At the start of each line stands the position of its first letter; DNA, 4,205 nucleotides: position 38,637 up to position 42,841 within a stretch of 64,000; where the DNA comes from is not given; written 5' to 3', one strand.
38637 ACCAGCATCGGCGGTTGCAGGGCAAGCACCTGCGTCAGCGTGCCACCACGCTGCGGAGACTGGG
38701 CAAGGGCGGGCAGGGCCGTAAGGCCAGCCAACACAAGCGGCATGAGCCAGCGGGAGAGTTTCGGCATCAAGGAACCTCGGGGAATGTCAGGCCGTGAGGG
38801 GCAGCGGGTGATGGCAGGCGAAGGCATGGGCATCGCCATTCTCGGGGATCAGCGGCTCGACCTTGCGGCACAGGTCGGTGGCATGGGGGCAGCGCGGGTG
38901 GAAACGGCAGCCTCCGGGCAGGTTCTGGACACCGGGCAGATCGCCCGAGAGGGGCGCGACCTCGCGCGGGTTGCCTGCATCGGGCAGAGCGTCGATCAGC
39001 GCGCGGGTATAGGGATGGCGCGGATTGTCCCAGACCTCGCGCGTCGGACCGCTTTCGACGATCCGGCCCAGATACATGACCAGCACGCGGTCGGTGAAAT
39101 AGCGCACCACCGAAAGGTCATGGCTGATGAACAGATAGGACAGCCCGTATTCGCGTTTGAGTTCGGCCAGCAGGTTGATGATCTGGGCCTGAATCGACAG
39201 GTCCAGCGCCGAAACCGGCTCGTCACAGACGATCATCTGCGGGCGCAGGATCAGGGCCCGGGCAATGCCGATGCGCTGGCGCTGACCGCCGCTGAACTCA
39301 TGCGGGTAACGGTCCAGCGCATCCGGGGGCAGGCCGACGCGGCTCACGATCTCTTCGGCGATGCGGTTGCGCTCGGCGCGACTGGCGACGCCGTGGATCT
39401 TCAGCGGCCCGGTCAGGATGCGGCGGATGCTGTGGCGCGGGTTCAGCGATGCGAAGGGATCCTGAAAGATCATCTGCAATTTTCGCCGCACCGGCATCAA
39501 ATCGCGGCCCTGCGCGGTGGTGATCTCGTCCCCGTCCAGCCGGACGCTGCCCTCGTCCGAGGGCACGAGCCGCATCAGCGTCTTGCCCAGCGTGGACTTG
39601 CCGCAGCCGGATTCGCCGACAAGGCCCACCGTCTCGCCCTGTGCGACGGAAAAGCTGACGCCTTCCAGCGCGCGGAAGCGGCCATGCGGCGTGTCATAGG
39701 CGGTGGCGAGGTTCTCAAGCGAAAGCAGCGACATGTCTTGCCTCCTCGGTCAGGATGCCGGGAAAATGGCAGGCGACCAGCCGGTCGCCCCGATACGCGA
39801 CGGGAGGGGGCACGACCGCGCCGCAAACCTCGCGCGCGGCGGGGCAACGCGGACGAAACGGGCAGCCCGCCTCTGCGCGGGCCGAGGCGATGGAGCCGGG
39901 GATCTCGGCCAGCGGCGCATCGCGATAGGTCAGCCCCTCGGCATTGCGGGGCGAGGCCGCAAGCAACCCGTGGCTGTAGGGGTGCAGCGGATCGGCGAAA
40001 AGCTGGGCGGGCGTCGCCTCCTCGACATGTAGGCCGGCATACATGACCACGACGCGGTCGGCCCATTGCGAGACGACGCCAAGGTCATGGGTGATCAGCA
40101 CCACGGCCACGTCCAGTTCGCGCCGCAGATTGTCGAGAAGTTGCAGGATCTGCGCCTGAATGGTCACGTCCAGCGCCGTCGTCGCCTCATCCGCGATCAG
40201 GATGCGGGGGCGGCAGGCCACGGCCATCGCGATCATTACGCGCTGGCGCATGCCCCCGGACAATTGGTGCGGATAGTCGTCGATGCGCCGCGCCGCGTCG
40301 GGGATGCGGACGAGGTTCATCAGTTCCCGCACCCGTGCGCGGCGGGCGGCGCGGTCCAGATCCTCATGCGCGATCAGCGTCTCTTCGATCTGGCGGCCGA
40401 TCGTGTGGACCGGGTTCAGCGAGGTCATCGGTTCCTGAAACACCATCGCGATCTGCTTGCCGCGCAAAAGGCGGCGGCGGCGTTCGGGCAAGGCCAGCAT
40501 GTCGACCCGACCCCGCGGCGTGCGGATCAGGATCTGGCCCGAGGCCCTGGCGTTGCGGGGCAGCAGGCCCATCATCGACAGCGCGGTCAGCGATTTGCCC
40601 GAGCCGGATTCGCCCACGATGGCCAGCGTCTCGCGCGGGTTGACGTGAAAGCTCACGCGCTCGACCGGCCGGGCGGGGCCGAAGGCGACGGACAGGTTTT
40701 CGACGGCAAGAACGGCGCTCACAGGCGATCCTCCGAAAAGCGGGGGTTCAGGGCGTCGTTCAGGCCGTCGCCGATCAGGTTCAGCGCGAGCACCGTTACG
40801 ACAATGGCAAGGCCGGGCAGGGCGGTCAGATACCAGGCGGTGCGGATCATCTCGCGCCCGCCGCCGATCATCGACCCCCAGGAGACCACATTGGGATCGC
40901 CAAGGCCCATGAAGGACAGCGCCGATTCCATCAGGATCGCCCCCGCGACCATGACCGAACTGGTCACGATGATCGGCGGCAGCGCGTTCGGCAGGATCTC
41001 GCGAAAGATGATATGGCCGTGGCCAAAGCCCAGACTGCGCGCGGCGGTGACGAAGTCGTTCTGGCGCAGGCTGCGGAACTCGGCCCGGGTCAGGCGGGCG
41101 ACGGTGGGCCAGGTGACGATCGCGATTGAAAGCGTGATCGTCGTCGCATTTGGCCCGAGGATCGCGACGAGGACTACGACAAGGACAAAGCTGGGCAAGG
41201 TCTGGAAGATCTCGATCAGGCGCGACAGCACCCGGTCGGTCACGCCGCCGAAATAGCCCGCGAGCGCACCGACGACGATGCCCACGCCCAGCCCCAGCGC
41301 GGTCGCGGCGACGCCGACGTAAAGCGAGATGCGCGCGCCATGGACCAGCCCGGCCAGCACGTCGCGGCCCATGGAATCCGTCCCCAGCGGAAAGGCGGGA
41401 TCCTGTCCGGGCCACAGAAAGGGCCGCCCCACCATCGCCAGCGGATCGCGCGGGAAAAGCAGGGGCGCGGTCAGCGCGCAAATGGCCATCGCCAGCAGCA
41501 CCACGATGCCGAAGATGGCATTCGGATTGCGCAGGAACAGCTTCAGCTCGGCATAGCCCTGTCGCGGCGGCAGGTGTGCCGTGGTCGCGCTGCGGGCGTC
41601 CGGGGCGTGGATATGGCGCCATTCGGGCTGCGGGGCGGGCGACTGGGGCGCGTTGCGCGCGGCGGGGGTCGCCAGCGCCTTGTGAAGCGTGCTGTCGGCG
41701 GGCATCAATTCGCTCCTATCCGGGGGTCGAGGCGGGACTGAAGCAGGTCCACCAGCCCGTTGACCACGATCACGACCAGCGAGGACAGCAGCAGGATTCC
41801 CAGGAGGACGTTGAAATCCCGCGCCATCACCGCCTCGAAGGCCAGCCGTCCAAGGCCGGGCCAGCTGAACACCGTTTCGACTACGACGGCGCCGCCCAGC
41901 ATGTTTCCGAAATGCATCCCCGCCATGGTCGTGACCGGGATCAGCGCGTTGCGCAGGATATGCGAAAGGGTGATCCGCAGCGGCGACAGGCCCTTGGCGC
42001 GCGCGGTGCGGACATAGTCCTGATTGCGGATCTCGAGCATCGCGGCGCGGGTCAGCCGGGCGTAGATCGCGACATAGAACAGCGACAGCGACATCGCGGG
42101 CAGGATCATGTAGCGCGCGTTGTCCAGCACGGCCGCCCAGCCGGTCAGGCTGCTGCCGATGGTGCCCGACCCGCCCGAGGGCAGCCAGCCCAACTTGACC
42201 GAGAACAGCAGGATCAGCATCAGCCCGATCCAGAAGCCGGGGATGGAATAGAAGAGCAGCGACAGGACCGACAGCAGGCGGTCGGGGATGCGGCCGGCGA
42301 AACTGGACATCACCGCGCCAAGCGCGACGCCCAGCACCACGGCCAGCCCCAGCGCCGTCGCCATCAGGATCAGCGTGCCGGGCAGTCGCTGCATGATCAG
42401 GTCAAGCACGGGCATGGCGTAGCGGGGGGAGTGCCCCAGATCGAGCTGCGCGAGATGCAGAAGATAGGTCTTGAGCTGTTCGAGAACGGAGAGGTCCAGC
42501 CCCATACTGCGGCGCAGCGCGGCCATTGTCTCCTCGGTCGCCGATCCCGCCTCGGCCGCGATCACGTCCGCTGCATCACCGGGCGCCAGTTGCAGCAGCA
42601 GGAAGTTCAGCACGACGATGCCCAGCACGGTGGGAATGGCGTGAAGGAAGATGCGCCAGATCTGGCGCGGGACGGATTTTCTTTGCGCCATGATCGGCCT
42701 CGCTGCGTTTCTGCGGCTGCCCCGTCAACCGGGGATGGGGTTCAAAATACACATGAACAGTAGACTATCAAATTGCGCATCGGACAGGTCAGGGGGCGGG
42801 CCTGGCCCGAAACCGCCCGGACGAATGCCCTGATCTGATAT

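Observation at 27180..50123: ~23 kb organosulfur-scavenging supercluster with multiplied 4S-like (DszA/B/C-type) enzymes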

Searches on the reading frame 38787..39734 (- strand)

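Call 5: search_protein_families(library=pfam, proteins=[window:38787-39734:-])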
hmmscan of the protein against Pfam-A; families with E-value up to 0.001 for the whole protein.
window:38787-39734:- (315 aa): 4 families
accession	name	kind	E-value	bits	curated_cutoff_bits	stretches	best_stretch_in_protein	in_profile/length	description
PF00005.33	ABC_tran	-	1.8e-33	116.5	25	1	23-174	1-136/137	ABC transporter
PF08352.17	oligo_HPY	-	1.7e-20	73.6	27.1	1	226-289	1-65/65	Oligopeptide/dipeptide transporter, C-terminal region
PF13304.12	AAA_21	-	1.9e-06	28.6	27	0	137-210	228-303/304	AAA domain, putative AbiEii toxin, Type IV TA system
PF13401.12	AAA_22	-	0.00023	21.9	27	0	38-96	10-64/130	AAA domain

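Call 7: search_protein_families(library=ncbifam, proteins=[window:38787-39734:-], max_evalue=0.00001)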
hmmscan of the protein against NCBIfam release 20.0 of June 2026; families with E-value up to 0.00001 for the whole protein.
window:38787-39734:- (315 aa): 187 families (the best 25 are shown)
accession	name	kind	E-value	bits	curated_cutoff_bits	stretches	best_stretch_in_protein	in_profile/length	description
NF008453.0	PRK11308.1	subfamily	8.9e-110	367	408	1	13-309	22-325/334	dipeptide ABC transporter ATP-binding protein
NF011659.0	PRK15079.1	equivalog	6.3e-105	350.5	540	1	16-309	33-330/334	murein tripeptide/oligopeptide ABC transporter ATP binding protein OppF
NF043071.1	DppF_dipep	equivalog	1.1e-91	307.7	660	1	17-307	33-324/331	dipeptide ABC transporter ATP-binding subunit DppF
NF007613.0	PRK10261.1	equivalog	1.1e-88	298.3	1077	1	21-267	338-587/623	glutathione ABC transporter ATP-binding protein GsiA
NF043078.1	MMSYN1_0168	equivalog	4.5e-83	280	800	2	116-251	463-598/649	oligopeptide ABC transporter ATP-binding protein OppF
NF011713.0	PRK15134.1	equivalog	6.9e-77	259.2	834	1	21-248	300-527/529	microcin C ABC transporter ATP-binding protein YejF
NF007010.1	PRK09473.1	subfamily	4.8e-75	252.2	575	1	3-310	1-314/318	oligopeptide ABC transporter ATP-binding protein OppD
NF008246.0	PRK11022.1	equivalog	5.8e-75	252.4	541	1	1-311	1-318/326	dipeptide ABC transporter ATP-binding protein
TIGR02769.1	nickel_nikE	equivalog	5.1e-72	242.5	332.55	1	4-250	3-253/265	nickel import ATP-binding protein NikE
NF007739.0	PRK10419.1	subfamily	1.4e-68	231.3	354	1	1-250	1-254/268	nickel ABC transporter ATP-binding protein NikE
NF043079.1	MMSYN1_0167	equivalog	4e-65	220.6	740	2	85-303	307-528/561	oligopeptide ABC transporter ATP-binding protein OppD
NF011692.0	PRK15112.1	equivalog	6.3e-58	196.5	452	1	4-248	6-252/269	putrescine export ABC transporter ATP-binding protein SapF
NF011674.0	PRK15093.1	equivalog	8.6e-58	196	627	1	1-313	1-327/330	putrescine export ABC transporter ATP-binding protein SapD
NF047576.1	opine_ATP_CntF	equivalog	1e-54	185.5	385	1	22-249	19-252/264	staphylopine uptake ABC transporter ATP-binding protein CntF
NF047578.1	opine_ATP_CntD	equivalog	3.5e-54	183.8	380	1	22-249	19-252/266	staphylopine uptake ABC transporter ATP-binding protein CntD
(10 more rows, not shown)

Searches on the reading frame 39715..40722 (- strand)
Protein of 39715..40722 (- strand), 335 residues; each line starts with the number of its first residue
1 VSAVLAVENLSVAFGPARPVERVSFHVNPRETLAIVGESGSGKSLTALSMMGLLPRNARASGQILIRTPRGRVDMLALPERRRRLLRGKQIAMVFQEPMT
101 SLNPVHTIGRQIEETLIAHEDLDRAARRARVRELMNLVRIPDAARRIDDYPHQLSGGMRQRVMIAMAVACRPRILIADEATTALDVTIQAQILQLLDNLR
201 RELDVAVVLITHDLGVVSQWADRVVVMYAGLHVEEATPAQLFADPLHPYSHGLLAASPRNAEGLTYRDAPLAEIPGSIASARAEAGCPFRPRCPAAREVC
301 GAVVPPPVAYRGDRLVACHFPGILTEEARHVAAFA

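Call 5: search_protein_families(library=pfam, proteins=[window:39715-40722:-])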
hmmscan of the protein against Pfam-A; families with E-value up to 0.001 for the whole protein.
window:39715-40722:- (335 aa): 5 families
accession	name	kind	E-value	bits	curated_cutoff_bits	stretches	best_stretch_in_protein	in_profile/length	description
PF00005.33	ABC_tran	-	1.5e-28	100.5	25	1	21-182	2-137/137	ABC transporter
PF08352.17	oligo_HPY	-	8.6e-14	52.1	27.1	1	233-300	1-65/65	Oligopeptide/dipeptide transporter, C-terminal region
PF02463.25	SMC_N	-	1.2e-05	25.2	40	1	32-225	26-209/220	RecF/RecN/SMC N terminal domain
PF13401.12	AAA_22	-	3.7e-05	24.5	27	1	32-210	7-121/130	AAA domain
PF13304.12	AAA_21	-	0.00019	22.1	27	0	150-217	234-303/304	AAA domain, putative AbiEii toxin, Type IV TA system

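Call 7: search_protein_families(library=ncbifam, proteins=[window:39715-40722:-], max_evalue=0.00001)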
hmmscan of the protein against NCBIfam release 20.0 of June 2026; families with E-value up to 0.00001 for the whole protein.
window:39715-40722:- (335 aa): 177 families (the best 25 are shown)
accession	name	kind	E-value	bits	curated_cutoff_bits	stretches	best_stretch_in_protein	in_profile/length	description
NF008246.0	PRK11022.1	equivalog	4.2e-95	318.6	541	1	3-321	2-317/326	dipeptide ABC transporter ATP-binding protein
NF007010.1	PRK09473.1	subfamily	1.3e-94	316.5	575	1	5-320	2-313/318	oligopeptide ABC transporter ATP-binding protein OppD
NF007613.0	PRK10261.1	equivalog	7e-87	292.3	1077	1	3-261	11-276/623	glutathione ABC transporter ATP-binding protein GsiA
NF011713.0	PRK15134.1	equivalog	7.8e-86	288.8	834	1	2-261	3-264/529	microcin C ABC transporter ATP-binding protein YejF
NF043079.1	MMSYN1_0167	equivalog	8.3e-85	285.6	740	2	83-281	300-494/561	oligopeptide ABC transporter ATP-binding protein OppD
NF008453.0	PRK11308.1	subfamily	5.2e-71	239.6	408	1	19-320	37-325/334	dipeptide ABC transporter ATP-binding protein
TIGR02770.1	nickel_nikD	equivalog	7.8e-71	238.1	318.7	1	20-256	2-228/230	nickel import ATP-binding protein NikD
NF047576.1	opine_ATP_CntF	equivalog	7.4e-69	231.9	385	1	18-256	18-252/264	staphylopine uptake ABC transporter ATP-binding protein CntF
NF047578.1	opine_ATP_CntD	equivalog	1.2e-68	231.3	380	1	6-256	4-252/266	staphylopine uptake ABC transporter ATP-binding protein CntD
NF011674.0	PRK15093.1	equivalog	4.3e-64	216.7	627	1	10-323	9-326/330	putrescine export ABC transporter ATP-binding protein SapD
NF011659.0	PRK15079.1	equivalog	1.6e-60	204.6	540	1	19-305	39-316/334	murein tripeptide/oligopeptide ABC transporter ATP binding protein OppF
NF043071.1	DppF_dipep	equivalog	1.8e-58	198.5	660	1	20-319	39-325/331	dipeptide ABC transporter ATP-binding subunit DppF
NF007739.0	PRK10419.1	subfamily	2.5e-48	164.9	354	1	20-240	28-238/268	nickel ABC transporter ATP-binding protein NikE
TIGR02769.1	nickel_nikE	equivalog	7.8e-48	163.2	332.55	1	20-253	27-249/265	nickel import ATP-binding protein NikE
NF043078.1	MMSYN1_0168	equivalog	2e-47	162.2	800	1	149-258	489-598/649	oligopeptide ABC transporter ATP-binding protein OppF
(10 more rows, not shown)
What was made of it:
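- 38787..42691 (-): OppF-OppD-OppC-OppB: the single ABC translocon (two ATPases with oligo_HPY tails, two permeases). Calls 5 and 7.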

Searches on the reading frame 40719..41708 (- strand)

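Call 5: search_protein_families(library=pfam, proteins=[window:40719-41708:-])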
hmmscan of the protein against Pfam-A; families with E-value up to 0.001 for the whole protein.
window:40719-41708:- (329 aa): 2 families
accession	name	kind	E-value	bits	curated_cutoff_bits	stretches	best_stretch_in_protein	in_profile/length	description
PF00528.27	BPD_transp_1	-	2e-32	112.9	26.4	1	143-325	1-183/184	Binding-protein-dependent transport system inner membrane component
PF12911.12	OppC_N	-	2.3e-06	27.8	23.9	1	58-89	10-41/53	N-terminal TM domain of oligopeptide transport permease C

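Call 7: search_protein_families(library=ncbifam, proteins=[window:40719-41708:-], max_evalue=0.00001)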
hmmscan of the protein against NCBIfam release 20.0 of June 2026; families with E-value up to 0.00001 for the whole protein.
window:40719-41708:- (329 aa): 25 families
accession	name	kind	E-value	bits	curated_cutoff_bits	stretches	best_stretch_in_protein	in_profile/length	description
NF045476.1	Opp4C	equivalog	7.6e-79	264.9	350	1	55-323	7-278/278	oligopeptide ABC transporter permease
NF045474.1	Opp2C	equivalog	2.7e-64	217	300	1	105-320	19-235/236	nickel transporter permease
NF008160.0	PRK10913.1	equivalog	3.6e-63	213.8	483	1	56-324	24-298/300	dipeptide ABC transporter permease DppC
NF045473.1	Opp1C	equivalog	4.1e-63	213.3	350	1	60-323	3-266/267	nickel/cobalt ABC transporter permease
TIGR02790.1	nickel_nikC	equivalog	1.9e-61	207.9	358.45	1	66-320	3-257/258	nickel ABC transporter permease subunit NikC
NF045475.1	Opp3C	equivalog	1.1e-58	198.9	450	1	105-324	107-327/328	oligopeptide ABC transporter permease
NF007376.0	PRK09881.1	equivalog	3.1e-58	197.1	434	1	58-324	27-293/298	D,D-dipeptide ABC transporter permease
NF011662.0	PRK15082.1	equivalog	9e-55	186.2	484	1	56-325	31-301/303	glutathione ABC transporter permease GsiD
NF007738.0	PRK10417.1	equivalog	1.6e-54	185.3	335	1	65-325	12-272/277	nickel ABC transporter permease subunit NikC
NF011935.0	PRK15406.1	equivalog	3.5e-52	178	433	1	56-323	31-300/302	oligopeptide ABC transporter permease OppC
NF047573.1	opine_perm_CntC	exception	1.5e-48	165.5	440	1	56-323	3-270/271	staphylopine uptake ABC transporter permease subunit CntC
NF043080.1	MMSYN1_0166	equivalog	4.6e-38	130.9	370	1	56-323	32-304/307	oligopeptide ABC transporter permease OppC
NF011691.0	PRK15111.1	equivalog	1.2e-31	110.4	379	1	65-321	33-292/296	putrescine export ABC transporter permease SapC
NF011596.0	PRK15021.1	subfamily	1.8e-31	109.4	439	1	94-323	110-338/341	microcin C ABC transporter permease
NF045470.1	Opp2B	equivalog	1.4e-12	47.5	350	1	114-273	80-258/300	nickel ABC transporter permease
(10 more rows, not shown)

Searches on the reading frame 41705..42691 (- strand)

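Call 5: search_protein_families(library=pfam, proteins=[window:41705-42691:-])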
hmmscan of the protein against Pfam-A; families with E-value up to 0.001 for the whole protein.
window:41705-42691:- (328 aa): 2 families
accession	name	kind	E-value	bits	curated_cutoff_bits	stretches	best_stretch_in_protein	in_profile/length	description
PF00528.27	BPD_transp_1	-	3.1e-42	144.8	26.4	1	121-325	1-182/184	Binding-protein-dependent transport system inner membrane component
PF19300.4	BPD_transp_1_N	-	1.6e-06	28.7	23.8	1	12-107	6-111/114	Binding-prot-dependent transport system membrane comp, N-term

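Call 7: search_protein_families(library=ncbifam, proteins=[window:41705-42691:-], max_evalue=0.00001)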
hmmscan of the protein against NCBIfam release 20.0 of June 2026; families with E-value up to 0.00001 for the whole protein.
window:41705-42691:- (328 aa): 22 families
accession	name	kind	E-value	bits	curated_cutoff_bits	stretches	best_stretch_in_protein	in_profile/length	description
NF045470.1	Opp2B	equivalog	5.4e-89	298.3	350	1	16-325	3-299/300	nickel ABC transporter permease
TIGR02789.1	nickel_nikB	equivalog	3.3e-75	253.4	447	1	10-325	4-306/314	nickel ABC transporter permease subunit NikB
NF045472.1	Opp4B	equivalog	6e-72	242.6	450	1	12-325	6-318/319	oligopeptide ABC transporter permease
NF045469.1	Opp1B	equivalog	6.6e-72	242.6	380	1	11-325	5-306/307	nickel/cobalt ABC transporter permease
NF007677.0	PRK10352.1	equivalog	4.3e-70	236.3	433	1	10-325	4-306/314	nickel ABC transporter permease subunit NikB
NF011661.0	PRK15081.1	equivalog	7.4e-70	235.8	463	1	15-325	9-303/306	glutathione ABC transporter permease GsiC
NF008161.0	PRK10914.1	equivalog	1.5e-62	211.8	590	1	16-325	10-335/339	dipeptide ABC transporter permease DppB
NF007008.0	PRK09471.1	equivalog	2.3e-57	194.7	388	1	11-325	5-304/306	oligopeptide ABC transporter permease OppB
NF045471.1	Opp3B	equivalog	3.4e-54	184.3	480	1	15-325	9-302/308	oligopeptide ABC transporter permease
NF011690.0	PRK15110.1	equivalog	5.6e-42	144.3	432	1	68-320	39-308/321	putrescine export ABC transporter permease SapB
NF011712.0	PRK15133.1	subfamily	1.6e-32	112.9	445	1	53-326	83-360/364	microcin C ABC transporter permease YejB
NF043081.1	MMSYN1_0165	equivalog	3.6e-27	95.4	350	1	92-325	164-384/388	oligopeptide ABC transporter permease OppB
NF045474.1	Opp2C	equivalog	5e-12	45.9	300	1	200-281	107-184/236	nickel transporter permease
NF045473.1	Opp1C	equivalog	4.6e-11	42.6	350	1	202-324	137-266/267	nickel/cobalt ABC transporter permease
NF045476.1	Opp4C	equivalog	2.6e-10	40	350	1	107-281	80-222/278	oligopeptide ABC transporter permease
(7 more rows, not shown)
